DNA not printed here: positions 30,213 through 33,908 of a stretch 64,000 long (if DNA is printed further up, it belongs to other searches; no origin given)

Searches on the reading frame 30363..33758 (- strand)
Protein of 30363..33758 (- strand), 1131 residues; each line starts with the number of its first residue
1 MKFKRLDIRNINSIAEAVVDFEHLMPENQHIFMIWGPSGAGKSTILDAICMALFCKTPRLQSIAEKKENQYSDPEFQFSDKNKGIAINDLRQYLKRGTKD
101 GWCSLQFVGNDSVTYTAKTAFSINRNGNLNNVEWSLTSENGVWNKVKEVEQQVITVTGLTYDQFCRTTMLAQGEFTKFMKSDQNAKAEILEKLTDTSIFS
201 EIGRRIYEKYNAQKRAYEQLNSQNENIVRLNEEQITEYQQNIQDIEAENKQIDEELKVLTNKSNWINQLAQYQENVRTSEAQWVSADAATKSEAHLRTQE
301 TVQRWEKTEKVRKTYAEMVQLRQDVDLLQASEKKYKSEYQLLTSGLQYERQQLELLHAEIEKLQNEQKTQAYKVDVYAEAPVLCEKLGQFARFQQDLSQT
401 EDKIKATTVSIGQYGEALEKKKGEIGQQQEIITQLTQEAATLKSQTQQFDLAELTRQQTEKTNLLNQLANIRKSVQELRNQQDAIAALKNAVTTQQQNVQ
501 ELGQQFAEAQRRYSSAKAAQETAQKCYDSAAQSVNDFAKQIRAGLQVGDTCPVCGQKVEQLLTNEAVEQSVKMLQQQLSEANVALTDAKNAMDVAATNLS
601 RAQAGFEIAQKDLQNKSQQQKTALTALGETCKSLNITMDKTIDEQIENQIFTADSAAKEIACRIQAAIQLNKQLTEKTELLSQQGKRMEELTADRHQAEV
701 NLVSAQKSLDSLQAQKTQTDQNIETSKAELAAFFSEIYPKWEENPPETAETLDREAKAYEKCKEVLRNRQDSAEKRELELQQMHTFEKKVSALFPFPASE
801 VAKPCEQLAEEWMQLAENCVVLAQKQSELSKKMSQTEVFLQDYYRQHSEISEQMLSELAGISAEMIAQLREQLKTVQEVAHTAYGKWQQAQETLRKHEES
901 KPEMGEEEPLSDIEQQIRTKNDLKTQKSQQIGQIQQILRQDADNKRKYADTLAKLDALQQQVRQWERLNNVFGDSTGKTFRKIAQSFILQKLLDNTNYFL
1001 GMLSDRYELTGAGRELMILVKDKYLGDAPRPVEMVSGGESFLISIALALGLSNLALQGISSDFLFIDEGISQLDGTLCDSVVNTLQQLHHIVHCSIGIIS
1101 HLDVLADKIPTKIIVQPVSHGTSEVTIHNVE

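Call 10: search_protein_families(library=padloc, proteins=[window:30363-33758:-], max_evalue=0.1)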
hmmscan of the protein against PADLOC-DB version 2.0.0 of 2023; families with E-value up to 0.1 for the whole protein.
window:30363-33758:- (1131 aa): 23 families
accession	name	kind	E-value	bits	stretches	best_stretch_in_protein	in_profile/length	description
PDLC03859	LmuB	-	3.4e-26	90.6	3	1-515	3-487/611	-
PDLC03865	LmuB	-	1.3e-17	61.3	1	1-973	1-833/1007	-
PDLC04135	mad3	-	1e-13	49.6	2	789-1117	194-339/374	mads_3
PDLC00519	JetC1|JetC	-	1.9e-08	31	2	385-635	221-447/1097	DUF3584 domain; MukB-like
PDLC00309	PtuA1|PtuA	-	1.4e-06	25.6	1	1-90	1-90/413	AAA ATPase domain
PDLC00518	JetC1|JetC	-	1.4e-06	24.5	1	32-56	42-66/1112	DUF3584 domain; MukB-like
PDLC03868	LmuB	-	6.9e-06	22.6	1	169-814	131-740/1035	-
PDLC03863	LmuB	-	1.6e-05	21.8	1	419-683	198-436/610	-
PDLC00582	JetC3|JetC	-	7.1e-05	18.8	2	454-805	746-1105/1472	DUF3584 domain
PDLC02668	DndD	-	0.00016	18.8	1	1-67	1-68/659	DndD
PDLC02663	DndD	-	0.00016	18.6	1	26-71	30-75/675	DndD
PDLC02980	AriA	-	0.00043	18.4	1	32-67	2-26/304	-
PDLC02335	AbiLi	-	0.00049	17.3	1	4-56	51-104/326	AbiLi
PDLC04140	mad8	-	0.00071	17.2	1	30-90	28-70/314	mads_8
PDLC02756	PbeC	-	0.00076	16.6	1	24-63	22-65/643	PbeC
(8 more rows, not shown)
